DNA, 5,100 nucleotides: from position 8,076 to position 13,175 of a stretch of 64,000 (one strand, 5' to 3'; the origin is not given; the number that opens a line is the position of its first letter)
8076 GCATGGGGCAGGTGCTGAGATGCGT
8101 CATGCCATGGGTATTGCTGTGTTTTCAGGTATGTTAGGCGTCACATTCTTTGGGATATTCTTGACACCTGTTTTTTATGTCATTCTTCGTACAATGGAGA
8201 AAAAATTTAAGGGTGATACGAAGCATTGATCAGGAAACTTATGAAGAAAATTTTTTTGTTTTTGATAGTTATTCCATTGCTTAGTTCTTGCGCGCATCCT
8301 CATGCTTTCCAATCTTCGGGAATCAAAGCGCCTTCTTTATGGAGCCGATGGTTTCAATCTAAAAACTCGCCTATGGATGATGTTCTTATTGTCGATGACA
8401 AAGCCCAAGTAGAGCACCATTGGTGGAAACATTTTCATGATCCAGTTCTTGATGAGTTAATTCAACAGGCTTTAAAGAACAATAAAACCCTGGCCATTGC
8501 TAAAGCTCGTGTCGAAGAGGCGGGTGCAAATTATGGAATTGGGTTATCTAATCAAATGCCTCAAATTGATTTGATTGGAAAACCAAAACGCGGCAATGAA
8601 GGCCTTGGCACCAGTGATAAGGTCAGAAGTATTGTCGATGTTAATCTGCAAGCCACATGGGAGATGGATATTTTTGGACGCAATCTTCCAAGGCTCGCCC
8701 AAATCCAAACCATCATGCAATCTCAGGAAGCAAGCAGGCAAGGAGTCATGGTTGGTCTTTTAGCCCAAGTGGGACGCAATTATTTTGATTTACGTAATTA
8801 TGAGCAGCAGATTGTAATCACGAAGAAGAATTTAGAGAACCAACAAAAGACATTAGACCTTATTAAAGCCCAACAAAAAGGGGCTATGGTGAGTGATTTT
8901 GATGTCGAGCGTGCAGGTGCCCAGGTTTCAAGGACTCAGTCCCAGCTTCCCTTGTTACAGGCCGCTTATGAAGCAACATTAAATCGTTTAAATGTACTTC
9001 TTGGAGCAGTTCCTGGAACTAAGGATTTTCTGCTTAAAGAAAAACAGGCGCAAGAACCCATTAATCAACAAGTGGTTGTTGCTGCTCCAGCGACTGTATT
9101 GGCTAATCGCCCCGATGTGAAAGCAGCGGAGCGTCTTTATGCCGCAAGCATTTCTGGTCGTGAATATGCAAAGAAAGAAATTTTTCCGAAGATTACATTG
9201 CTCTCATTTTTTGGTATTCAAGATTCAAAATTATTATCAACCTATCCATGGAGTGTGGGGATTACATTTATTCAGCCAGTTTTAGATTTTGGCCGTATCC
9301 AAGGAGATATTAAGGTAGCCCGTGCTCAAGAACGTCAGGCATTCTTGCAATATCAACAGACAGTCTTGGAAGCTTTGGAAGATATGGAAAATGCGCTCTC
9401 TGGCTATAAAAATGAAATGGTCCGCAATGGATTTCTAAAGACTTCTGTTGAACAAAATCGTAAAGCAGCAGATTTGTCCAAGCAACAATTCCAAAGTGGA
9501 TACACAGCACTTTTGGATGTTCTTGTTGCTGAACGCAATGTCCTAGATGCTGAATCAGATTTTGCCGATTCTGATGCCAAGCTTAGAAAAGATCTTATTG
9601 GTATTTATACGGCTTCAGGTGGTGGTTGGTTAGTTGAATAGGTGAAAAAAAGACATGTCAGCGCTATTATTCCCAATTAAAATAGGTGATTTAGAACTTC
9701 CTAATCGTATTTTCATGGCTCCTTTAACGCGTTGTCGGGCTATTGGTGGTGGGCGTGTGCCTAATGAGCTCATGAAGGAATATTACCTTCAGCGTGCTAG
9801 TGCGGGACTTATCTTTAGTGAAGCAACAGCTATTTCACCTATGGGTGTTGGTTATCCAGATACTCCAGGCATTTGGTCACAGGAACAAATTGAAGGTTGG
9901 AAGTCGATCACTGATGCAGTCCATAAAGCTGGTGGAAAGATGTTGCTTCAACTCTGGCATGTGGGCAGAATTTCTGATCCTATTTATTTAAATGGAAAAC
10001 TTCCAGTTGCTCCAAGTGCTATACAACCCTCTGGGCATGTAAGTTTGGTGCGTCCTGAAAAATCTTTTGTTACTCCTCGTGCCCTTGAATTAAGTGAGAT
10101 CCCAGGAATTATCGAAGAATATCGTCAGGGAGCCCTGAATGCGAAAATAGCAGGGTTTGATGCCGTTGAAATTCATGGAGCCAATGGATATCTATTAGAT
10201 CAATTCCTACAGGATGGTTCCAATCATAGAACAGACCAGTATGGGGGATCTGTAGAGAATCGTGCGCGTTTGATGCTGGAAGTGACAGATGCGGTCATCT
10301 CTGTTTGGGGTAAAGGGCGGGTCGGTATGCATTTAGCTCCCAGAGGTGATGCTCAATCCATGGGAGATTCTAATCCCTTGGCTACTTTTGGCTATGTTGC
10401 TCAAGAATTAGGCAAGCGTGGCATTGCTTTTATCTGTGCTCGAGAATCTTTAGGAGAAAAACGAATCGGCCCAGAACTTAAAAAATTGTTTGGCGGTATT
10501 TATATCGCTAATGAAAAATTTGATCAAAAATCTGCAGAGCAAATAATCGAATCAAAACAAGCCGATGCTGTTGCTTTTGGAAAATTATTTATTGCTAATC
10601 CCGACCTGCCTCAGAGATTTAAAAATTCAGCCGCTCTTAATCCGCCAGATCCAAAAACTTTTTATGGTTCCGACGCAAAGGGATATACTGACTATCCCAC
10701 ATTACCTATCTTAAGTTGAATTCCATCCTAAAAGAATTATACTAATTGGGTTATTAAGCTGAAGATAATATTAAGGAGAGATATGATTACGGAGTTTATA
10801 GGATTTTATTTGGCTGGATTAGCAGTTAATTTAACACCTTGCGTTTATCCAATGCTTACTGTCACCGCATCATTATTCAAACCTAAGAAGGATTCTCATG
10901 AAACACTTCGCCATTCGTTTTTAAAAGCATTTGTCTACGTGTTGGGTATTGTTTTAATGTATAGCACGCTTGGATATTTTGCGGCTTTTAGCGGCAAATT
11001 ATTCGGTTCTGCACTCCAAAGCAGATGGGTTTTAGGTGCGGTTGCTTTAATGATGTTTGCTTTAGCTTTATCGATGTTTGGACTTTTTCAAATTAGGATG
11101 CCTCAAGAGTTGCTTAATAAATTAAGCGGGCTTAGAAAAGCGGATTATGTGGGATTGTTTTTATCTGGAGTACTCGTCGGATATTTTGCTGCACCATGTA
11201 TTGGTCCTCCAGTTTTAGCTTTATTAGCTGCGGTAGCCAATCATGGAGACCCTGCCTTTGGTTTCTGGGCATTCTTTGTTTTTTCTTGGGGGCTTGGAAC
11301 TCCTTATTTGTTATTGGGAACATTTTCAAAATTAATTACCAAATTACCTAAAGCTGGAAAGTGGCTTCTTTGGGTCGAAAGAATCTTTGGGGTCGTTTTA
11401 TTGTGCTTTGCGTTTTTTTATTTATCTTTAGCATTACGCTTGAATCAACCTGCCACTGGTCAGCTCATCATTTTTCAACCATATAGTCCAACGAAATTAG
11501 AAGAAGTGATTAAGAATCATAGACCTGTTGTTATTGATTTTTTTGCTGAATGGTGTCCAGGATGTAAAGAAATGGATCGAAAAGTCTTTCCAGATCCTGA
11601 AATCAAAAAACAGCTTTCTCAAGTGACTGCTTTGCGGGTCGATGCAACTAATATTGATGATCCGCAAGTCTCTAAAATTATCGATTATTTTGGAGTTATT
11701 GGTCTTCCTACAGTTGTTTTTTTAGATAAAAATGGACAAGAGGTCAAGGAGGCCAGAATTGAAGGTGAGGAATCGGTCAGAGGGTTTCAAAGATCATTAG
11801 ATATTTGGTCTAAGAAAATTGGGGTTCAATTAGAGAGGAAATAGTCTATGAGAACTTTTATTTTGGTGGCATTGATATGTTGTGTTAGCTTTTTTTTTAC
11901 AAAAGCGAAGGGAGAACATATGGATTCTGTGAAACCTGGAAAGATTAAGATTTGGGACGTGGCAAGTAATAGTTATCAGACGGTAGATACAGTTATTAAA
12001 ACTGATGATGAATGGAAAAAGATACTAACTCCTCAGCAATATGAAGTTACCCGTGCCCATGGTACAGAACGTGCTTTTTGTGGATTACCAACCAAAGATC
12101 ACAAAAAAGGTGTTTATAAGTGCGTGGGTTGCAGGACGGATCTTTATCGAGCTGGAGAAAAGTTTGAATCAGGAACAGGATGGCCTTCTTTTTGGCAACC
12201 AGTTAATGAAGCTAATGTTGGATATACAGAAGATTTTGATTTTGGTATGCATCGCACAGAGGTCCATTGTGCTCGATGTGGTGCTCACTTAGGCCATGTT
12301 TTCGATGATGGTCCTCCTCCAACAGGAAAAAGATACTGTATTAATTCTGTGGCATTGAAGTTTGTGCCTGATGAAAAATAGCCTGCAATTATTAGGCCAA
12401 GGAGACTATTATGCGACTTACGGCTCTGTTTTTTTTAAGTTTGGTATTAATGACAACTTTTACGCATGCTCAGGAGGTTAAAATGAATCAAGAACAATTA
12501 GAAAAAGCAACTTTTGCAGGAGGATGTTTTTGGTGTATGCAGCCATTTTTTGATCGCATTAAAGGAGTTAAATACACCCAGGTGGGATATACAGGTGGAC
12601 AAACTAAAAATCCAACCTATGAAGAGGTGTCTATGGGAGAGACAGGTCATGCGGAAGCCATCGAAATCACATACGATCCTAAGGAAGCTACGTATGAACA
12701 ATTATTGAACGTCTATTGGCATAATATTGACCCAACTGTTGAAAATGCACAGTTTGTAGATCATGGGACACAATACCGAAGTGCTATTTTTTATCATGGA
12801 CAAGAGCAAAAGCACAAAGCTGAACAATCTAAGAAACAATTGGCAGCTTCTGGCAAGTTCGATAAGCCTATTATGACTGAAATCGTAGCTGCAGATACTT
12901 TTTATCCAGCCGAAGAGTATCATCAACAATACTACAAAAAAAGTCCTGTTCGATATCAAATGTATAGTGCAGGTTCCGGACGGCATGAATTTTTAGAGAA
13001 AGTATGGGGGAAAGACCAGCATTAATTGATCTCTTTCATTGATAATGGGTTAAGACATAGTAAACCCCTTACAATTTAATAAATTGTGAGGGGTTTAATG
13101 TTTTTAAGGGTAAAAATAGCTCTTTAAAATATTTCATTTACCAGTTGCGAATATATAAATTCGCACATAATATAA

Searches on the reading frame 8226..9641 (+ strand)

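Call 13: search_protein_families(library=pfam, proteins=[window:8226-9641:+], max_evalue=0.0001)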
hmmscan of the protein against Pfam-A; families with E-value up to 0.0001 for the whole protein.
window:8226-9641:+ (471 aa): 1 family
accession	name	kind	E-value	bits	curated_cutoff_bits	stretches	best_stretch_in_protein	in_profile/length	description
PF02321.23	OEP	-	7.5e-42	143.7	22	2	75-260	1-187/187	Outer membrane efflux protein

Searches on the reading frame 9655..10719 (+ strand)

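Call 13: search_protein_families(library=pfam, proteins=[window:9655-10719:+], max_evalue=0.0001)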
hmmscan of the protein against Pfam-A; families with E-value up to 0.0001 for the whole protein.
window:9655-10719:+ (354 aa): 1 family
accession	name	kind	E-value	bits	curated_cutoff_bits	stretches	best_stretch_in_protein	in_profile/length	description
PF00724.26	Oxidored_FMN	-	4.7e-75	253.4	27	1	5-327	3-340/342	NADH:flavin oxidoreductase / NADH oxidase family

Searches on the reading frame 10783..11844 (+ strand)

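Call 5: search_protein_families(library=pfam, proteins=[window:10783-11844:+], max_evalue=0.01)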
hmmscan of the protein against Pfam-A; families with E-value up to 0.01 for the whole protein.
window:10783-11844:+ (353 aa): 8 families
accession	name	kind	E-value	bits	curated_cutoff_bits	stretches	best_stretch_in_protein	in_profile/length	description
PF02683.22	DsbD_TM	-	1.8e-46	158.7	27.1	1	5-214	5-215/219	Cytochrome C biogenesis protein transmembrane domain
PF13098.12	Thioredoxin_2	-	9.5e-12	45.6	27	1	243-330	2-95/104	Thioredoxin-like domain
PF00085.26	Thioredoxin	-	2.2e-11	44.1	23.5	1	240-330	11-92/103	Thioredoxin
PF13899.12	Thioredoxin_7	-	3.5e-10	40.3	27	1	235-315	6-82/83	Thioredoxin-like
PF13386.12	DsbD_2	-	1.7e-08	35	24.9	1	11-210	5-197/199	Cytochrome C biogenesis protein transmembrane region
PF13905.12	Thioredoxin_8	-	0.00089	20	27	0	289-319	63-93/94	Thioredoxin-like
PF03190.21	Thioredox_DsbH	-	0.0035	17.7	27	1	230-317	21-112/163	Protein of unknown function, DUF255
PF00578.27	AhpC-TSA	-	0.0065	16.8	26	0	237-326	18-100/124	AhpC/TSA family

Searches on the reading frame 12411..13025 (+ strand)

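Call 5: search_protein_families(library=pfam, proteins=[window:12411-13025:+], max_evalue=0.01)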
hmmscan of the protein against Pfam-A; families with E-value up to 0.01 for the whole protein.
window:12411-13025:+ (204 aa): 1 family
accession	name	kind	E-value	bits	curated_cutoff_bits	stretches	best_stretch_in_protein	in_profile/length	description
PF01625.27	PMSR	-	1.2e-64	217.6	23.7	1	32-183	1-152/153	Peptide methionine sulfoxide reductase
